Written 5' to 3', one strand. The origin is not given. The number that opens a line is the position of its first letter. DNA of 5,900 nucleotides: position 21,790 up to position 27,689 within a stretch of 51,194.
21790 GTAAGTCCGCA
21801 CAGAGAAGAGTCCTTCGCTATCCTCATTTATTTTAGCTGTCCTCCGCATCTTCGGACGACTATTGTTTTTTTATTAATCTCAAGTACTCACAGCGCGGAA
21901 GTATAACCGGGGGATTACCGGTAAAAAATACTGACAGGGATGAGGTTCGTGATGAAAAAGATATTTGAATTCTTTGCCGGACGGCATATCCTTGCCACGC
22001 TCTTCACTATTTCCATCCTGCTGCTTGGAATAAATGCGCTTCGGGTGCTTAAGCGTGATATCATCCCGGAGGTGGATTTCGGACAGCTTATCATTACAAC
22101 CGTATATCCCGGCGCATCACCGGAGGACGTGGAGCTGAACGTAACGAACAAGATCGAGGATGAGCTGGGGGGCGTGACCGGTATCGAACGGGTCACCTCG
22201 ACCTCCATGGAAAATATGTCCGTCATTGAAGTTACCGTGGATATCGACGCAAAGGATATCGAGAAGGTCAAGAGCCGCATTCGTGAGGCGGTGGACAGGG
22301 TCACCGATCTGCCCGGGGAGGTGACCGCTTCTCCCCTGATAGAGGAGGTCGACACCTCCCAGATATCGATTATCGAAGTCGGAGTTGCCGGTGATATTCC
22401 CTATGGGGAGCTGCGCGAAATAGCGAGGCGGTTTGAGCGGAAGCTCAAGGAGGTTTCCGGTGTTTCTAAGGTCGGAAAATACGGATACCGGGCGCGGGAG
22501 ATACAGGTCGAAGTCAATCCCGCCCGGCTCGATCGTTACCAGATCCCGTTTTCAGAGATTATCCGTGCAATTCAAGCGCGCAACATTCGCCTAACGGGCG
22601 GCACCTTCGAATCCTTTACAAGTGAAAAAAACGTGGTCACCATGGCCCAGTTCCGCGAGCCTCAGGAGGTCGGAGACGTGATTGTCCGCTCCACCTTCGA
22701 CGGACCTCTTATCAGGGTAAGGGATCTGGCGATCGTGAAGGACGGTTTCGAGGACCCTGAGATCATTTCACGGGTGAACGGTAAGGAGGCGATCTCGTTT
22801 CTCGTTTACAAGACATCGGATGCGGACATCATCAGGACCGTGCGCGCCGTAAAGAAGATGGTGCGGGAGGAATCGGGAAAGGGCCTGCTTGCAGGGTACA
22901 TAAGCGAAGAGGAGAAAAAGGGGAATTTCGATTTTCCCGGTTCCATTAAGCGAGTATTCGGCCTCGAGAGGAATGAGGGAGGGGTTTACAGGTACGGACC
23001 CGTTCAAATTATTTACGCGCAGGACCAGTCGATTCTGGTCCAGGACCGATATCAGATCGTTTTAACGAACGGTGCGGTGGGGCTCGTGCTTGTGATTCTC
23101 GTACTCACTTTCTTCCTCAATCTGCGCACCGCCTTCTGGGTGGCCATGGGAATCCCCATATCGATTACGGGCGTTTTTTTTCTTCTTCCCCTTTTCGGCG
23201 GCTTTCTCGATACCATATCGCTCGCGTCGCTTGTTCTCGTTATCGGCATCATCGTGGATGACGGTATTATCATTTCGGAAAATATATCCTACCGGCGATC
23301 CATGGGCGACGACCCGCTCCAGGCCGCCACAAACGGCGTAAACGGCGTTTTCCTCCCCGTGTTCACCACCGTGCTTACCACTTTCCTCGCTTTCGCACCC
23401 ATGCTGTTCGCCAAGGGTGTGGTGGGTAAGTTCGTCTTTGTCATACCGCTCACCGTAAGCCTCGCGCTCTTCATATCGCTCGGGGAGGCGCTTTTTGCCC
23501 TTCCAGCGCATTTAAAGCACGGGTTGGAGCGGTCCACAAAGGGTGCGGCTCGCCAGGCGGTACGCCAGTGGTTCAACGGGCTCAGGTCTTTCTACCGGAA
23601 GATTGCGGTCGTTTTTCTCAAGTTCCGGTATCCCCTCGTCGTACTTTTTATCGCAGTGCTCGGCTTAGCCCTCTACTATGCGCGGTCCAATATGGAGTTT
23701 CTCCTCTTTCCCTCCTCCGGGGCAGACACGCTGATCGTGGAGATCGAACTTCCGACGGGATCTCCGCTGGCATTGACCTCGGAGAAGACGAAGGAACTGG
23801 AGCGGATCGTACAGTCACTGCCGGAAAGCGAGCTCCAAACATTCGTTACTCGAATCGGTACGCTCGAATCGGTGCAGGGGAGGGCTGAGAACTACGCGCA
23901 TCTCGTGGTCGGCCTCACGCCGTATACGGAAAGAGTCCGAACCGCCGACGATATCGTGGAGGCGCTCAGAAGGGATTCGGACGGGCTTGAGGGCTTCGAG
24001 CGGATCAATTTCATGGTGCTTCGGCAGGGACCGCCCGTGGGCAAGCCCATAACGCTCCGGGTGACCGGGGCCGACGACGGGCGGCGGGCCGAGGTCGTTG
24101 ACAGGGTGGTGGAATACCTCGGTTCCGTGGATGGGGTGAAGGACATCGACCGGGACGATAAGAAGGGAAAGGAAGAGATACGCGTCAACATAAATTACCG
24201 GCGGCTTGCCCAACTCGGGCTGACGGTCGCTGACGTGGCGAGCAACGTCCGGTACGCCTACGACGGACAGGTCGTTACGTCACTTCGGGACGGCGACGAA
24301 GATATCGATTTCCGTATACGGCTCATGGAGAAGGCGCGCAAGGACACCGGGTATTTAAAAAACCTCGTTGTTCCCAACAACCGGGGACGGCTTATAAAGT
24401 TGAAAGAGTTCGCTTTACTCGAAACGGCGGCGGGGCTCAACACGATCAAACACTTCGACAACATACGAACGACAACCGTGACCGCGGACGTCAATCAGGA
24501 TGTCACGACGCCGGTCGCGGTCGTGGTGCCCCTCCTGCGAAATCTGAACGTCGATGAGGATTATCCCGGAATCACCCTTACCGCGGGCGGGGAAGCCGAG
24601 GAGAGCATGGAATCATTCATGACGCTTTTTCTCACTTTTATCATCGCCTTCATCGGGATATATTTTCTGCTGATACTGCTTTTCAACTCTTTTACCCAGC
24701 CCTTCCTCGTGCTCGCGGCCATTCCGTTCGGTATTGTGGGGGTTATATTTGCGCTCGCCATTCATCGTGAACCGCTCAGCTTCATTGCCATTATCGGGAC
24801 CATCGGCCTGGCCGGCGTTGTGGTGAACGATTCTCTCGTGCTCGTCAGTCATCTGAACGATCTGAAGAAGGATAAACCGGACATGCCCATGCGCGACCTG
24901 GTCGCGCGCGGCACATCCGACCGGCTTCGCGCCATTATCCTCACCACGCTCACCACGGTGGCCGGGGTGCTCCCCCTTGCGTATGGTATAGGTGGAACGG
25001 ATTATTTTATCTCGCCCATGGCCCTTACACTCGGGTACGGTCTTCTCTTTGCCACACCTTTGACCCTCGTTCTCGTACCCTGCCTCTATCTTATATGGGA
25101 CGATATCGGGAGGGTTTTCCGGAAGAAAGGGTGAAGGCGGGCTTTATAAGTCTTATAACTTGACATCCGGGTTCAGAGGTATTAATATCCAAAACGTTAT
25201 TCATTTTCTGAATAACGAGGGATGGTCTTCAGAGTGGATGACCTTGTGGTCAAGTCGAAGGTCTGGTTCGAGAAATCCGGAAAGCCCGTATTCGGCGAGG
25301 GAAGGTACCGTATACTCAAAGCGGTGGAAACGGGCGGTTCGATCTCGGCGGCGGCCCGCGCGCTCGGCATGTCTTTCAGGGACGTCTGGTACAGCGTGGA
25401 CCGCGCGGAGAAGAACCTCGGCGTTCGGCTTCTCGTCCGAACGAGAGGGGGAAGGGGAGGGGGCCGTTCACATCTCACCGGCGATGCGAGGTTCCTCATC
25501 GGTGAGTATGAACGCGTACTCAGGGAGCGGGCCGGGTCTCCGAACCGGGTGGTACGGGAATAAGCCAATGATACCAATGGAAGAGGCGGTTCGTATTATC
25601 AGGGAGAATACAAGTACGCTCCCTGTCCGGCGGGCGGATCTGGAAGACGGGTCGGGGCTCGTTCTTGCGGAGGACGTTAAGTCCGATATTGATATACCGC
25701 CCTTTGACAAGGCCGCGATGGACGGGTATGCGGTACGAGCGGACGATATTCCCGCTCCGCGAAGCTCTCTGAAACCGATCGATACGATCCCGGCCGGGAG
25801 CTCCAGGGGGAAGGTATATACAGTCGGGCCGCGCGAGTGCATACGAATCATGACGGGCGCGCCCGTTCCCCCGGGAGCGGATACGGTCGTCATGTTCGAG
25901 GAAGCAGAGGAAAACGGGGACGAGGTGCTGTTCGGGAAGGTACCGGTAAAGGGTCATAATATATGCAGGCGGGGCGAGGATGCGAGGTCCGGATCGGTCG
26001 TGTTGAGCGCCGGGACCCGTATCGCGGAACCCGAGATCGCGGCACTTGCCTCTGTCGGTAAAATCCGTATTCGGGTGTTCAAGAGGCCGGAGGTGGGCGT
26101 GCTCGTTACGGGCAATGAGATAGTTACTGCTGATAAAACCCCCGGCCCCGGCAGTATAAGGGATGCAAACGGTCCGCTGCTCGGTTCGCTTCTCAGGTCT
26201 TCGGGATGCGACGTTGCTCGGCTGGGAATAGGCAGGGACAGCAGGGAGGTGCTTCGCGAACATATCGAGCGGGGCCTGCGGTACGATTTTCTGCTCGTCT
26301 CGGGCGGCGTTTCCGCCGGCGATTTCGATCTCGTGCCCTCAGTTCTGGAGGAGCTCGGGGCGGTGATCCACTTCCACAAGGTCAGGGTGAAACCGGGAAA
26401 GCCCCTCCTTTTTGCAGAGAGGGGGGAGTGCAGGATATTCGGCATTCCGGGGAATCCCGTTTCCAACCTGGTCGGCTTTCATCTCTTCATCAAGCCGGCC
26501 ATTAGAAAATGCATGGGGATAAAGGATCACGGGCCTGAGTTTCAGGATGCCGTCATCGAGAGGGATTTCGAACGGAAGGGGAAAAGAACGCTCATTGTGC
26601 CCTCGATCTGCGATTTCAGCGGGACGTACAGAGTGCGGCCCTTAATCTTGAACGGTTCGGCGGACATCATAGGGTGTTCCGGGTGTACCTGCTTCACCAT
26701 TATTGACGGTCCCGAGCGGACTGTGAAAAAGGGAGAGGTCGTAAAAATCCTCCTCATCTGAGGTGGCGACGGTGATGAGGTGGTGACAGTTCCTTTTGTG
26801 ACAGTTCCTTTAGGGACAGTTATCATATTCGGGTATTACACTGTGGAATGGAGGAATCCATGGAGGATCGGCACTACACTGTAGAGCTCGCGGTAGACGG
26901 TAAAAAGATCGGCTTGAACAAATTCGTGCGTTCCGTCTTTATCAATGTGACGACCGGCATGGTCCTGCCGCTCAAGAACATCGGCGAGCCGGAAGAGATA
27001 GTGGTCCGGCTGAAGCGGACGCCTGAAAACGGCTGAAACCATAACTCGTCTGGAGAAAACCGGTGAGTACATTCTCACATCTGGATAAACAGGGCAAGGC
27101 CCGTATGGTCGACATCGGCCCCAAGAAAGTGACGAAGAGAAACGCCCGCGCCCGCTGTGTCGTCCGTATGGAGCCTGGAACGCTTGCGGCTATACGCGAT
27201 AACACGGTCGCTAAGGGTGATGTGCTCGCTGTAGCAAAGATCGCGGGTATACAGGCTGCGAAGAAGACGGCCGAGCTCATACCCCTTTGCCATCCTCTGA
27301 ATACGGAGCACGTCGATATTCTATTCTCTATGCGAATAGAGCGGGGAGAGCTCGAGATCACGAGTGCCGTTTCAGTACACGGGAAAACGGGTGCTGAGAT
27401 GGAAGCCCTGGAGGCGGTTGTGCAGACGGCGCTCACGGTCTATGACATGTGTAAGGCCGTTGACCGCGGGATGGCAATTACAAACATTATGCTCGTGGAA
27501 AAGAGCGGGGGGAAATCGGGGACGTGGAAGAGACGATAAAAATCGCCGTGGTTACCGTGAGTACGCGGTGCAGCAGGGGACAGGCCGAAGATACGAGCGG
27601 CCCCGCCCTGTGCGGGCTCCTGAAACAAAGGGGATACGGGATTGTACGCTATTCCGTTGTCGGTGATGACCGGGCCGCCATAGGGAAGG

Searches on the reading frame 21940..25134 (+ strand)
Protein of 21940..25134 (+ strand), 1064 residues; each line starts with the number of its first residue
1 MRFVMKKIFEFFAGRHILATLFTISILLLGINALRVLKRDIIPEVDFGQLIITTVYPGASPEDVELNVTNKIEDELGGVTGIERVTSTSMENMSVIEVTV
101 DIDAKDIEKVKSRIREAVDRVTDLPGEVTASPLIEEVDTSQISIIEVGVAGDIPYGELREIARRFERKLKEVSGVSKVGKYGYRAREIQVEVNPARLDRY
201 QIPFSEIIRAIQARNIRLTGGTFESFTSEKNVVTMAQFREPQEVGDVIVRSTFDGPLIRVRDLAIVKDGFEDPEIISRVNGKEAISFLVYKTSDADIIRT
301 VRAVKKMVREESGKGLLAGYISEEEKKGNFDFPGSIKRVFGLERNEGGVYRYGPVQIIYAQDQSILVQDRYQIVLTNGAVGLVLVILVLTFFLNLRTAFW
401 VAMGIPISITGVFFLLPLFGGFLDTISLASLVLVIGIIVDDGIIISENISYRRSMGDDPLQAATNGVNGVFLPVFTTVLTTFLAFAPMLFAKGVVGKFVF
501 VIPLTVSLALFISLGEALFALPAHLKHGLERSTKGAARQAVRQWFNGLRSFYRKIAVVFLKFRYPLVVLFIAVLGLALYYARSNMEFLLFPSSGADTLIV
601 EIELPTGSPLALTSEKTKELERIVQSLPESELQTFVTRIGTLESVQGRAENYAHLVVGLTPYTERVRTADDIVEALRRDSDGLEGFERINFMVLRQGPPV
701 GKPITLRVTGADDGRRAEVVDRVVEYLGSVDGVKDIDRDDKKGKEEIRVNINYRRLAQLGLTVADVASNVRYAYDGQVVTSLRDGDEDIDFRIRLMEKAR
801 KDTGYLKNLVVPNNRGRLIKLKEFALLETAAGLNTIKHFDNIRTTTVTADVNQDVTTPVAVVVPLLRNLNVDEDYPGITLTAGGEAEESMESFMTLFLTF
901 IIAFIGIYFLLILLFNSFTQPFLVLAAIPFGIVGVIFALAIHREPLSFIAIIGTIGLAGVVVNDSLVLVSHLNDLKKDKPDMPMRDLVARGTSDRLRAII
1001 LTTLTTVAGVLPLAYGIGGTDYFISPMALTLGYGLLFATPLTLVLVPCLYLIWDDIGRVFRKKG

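Call 52: search_protein_families(library=pfam, proteins=[window:21940-25134:+], max_evalue=0.0001)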
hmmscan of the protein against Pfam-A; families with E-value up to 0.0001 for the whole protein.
window:21940-25134:+ (1064 aa): 2 families
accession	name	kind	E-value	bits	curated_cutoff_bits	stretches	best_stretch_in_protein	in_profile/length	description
PF00873.25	ACR_tran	-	3.4e-166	555.2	28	2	355-1052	314-1019/1021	AcrB/AcrD/AcrF family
PF02355.23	SecD_SecF_C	-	3.6e-07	30.2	20.5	1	894-1039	31-172/189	Protein export membrane protein SecD/SecF, C-terminal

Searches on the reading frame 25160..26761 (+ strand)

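Call 53: search_protein_families(library=pfam, proteins=[window:25160-26761:+], max_evalue=0.0001)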
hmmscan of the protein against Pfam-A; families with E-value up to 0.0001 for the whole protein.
window:25160-26761:+ (533 aa): 2 families
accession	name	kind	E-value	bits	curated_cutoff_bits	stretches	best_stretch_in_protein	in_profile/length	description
PF03453.22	MoeA_N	-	3.8e-45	153.9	30.8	1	138-300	1-160/160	MoeA N-terminal region (domain I and II)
PF00994.29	MoCF_biosynth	-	7.2e-30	104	26.6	1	313-450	1-144/144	Probable molybdopterin binding domain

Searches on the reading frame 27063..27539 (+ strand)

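Call 53: search_protein_families(library=pfam, proteins=[window:27063-27539:+], max_evalue=0.0001)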
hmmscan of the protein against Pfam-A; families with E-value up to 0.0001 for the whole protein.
window:27063-27539:+ (158 aa): 1 family
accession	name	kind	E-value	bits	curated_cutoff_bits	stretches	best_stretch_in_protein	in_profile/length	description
PF01967.27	MoaC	-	7.6e-53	178.6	27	1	15-150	1-136/136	MoaC family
